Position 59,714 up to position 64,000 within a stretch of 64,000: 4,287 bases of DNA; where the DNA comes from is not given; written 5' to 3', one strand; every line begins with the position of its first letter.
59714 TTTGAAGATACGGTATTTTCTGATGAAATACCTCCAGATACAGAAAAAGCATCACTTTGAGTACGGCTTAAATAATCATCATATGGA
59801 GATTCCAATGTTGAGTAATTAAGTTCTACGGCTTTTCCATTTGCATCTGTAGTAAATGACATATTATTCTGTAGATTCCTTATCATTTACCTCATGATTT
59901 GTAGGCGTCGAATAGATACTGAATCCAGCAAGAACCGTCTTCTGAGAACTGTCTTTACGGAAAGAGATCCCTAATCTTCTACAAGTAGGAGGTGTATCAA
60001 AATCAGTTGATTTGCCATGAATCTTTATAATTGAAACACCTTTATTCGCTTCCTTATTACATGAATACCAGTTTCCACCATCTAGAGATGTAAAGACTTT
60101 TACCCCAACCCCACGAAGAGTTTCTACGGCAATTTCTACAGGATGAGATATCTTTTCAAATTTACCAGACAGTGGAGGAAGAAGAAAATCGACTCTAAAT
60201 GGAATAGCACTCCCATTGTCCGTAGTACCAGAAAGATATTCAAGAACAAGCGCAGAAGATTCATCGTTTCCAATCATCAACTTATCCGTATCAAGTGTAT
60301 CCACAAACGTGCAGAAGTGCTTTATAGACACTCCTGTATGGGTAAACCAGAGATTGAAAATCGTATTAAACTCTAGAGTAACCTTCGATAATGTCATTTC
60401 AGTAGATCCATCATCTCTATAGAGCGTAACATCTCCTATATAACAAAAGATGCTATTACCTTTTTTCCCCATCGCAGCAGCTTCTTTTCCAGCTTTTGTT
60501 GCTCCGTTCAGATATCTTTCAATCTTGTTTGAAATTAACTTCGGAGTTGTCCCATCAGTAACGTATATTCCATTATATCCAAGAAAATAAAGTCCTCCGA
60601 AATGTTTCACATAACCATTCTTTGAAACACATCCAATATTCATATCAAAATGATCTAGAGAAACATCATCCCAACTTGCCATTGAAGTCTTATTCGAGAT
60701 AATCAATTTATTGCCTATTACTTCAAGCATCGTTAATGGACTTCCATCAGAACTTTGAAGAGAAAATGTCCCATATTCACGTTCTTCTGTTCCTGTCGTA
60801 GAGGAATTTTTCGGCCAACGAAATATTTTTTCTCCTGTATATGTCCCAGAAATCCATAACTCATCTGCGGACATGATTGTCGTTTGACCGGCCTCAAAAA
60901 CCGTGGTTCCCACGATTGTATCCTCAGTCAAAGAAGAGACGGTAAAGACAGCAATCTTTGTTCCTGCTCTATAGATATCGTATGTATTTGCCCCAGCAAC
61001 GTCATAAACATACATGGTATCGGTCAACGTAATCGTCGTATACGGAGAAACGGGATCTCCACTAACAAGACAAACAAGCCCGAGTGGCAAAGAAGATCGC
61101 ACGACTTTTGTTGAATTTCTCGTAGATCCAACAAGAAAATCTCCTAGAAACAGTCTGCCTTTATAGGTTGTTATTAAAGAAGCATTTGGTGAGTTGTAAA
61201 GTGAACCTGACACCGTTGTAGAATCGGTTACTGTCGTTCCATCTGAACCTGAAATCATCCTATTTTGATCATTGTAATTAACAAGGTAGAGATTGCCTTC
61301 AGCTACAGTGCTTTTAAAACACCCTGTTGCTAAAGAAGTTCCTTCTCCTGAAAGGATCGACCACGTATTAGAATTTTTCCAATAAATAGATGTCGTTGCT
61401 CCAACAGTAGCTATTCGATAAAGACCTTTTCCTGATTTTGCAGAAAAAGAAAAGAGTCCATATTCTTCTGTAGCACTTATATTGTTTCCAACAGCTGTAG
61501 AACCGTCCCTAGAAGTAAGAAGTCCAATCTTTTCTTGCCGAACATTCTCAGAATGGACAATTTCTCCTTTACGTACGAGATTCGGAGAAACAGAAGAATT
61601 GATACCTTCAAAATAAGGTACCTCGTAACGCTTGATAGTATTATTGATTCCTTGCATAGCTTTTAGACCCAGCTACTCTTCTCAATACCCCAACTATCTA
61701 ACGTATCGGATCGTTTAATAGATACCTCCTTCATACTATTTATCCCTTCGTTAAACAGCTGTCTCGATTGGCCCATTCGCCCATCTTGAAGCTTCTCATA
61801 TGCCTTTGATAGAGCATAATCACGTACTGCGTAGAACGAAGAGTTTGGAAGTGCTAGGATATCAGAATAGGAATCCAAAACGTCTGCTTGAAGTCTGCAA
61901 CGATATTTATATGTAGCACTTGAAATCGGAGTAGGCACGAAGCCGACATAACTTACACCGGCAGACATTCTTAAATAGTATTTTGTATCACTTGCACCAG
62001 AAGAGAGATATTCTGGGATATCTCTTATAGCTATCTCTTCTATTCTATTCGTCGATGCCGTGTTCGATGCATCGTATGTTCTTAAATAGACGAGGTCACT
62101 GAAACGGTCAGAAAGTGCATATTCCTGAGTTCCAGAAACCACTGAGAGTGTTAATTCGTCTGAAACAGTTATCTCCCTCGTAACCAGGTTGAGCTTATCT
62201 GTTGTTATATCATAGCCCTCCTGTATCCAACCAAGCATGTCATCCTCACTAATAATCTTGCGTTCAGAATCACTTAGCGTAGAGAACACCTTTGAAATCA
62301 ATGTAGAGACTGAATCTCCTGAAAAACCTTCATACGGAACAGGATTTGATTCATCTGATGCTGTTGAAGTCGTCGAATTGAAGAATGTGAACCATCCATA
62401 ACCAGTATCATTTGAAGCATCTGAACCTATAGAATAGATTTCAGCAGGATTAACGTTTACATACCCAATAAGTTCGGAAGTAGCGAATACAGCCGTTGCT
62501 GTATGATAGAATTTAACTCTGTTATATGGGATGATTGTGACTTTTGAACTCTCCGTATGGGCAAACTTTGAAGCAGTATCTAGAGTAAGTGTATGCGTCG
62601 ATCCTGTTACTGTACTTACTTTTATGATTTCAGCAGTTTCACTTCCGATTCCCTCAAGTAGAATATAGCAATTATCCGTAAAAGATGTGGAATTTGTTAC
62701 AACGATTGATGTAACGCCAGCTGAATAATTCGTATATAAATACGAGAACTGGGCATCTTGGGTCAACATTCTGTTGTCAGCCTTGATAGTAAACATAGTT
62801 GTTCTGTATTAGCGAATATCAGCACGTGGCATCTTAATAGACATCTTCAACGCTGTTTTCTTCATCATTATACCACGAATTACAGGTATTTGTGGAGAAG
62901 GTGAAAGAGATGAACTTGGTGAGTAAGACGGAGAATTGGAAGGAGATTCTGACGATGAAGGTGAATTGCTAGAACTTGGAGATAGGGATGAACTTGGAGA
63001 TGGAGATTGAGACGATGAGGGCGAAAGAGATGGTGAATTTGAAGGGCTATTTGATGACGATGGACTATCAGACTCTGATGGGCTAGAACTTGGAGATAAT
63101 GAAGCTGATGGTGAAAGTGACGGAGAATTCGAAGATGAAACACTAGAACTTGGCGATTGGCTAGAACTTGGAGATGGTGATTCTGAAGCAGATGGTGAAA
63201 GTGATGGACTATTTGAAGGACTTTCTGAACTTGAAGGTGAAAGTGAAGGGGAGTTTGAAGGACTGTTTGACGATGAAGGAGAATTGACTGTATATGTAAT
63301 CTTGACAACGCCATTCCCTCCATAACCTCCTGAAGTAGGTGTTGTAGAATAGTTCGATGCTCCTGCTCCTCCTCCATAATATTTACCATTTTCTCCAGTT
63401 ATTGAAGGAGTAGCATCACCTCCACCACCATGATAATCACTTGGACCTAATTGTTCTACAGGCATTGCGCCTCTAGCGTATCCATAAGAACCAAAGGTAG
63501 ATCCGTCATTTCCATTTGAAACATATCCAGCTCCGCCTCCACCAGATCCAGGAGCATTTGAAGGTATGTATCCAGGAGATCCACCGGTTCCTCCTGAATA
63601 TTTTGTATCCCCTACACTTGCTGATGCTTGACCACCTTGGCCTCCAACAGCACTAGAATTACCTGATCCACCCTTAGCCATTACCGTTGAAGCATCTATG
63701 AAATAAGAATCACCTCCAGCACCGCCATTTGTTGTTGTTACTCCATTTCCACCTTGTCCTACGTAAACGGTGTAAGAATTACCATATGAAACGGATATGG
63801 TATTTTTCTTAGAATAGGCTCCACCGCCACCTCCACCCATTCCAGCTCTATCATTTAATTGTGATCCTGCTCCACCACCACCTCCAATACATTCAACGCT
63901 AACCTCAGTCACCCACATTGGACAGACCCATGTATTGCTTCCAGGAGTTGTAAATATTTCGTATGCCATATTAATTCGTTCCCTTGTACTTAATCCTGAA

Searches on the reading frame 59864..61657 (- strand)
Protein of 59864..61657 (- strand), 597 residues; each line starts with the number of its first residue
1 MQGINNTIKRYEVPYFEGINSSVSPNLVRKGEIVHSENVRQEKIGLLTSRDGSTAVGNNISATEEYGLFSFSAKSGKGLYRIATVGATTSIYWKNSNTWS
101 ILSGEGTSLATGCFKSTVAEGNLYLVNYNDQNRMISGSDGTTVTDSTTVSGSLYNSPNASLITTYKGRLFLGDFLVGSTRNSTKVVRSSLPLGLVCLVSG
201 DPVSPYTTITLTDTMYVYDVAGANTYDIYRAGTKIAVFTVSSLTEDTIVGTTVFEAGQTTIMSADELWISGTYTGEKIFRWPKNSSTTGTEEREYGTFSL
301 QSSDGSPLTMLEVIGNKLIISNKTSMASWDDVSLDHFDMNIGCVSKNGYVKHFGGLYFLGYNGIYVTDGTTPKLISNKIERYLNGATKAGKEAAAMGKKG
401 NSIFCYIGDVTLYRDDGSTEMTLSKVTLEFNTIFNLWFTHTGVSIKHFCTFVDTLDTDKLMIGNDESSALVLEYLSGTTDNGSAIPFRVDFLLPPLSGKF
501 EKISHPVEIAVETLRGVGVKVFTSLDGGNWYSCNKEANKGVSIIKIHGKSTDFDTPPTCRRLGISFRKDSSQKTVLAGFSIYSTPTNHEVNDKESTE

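Call 9: search_protein_families(library=phrogs, proteins=[window:59864-61657:-], max_evalue=0.00001)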
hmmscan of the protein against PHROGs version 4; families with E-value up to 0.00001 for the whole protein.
window:59864-61657:- (597 aa): 1 family
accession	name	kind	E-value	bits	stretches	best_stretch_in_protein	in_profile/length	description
phrog_3287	-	head and packaging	2e-06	27.9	0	7-185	2-175/524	virion structural protein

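Call 91: search_protein_families(library=pfam, proteins=[window:59864-61657:-], max_evalue=0.001)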
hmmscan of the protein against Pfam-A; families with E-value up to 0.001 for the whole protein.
window:59864-61657:- (597 aa): 0 families

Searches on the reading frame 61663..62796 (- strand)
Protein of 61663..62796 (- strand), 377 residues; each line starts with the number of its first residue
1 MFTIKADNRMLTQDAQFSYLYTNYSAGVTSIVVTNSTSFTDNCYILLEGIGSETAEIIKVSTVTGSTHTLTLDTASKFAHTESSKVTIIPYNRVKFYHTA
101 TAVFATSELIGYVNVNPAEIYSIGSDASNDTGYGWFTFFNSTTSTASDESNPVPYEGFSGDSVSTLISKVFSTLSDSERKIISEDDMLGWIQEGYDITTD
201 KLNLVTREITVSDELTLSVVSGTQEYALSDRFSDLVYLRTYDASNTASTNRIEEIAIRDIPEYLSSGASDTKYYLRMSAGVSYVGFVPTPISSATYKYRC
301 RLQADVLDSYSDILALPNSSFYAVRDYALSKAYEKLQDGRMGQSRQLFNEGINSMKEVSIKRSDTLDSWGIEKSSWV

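Call 9: search_protein_families(library=phrogs, proteins=[window:61663-62796:-], max_evalue=0.00001)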
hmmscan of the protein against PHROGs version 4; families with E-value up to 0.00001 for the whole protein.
window:61663-62796:- (377 aa): 0 families

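Call 91: search_protein_families(library=pfam, proteins=[window:61663-62796:-], max_evalue=0.001)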
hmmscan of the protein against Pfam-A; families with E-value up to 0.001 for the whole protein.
window:61663-62796:- (377 aa): 1 family
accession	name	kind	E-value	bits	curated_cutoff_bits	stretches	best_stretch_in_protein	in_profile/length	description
PF24175.2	SU10_adaptor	-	1.6e-15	58.5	27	1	163-360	3-182/194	SU10 adaptor protein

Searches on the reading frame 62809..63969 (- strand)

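Call 91: search_protein_families(library=pfam, proteins=[window:62809-63969:-], max_evalue=0.001)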
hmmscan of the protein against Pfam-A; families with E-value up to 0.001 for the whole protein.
window:62809-63969:- (386 aa): 1 family
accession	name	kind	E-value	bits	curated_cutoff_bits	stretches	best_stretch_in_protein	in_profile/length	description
PF21722.4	Gly_rich_2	-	7e-20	72.4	24.3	1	7-226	1-225/226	Glycine-rich domain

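Call 96: search_protein_families(library=phrogs, proteins=[window:62809-63969:-], max_evalue=0.00001)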
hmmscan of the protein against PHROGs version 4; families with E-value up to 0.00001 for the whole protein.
window:62809-63969:- (386 aa): 4 families
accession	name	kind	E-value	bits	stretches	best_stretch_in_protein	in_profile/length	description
phrog_863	-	tail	7.8e-16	59.1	1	5-246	402-623/690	tail fiber assembly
phrog_4474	-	unknown function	2.8e-13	51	1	5-219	154-352/407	-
phrog_356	-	tail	2.1e-11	43.9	1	3-156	661-826/924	minor tail protein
phrog_754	-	tail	1.3e-06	29.3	1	28-226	77-324/325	minor tail protein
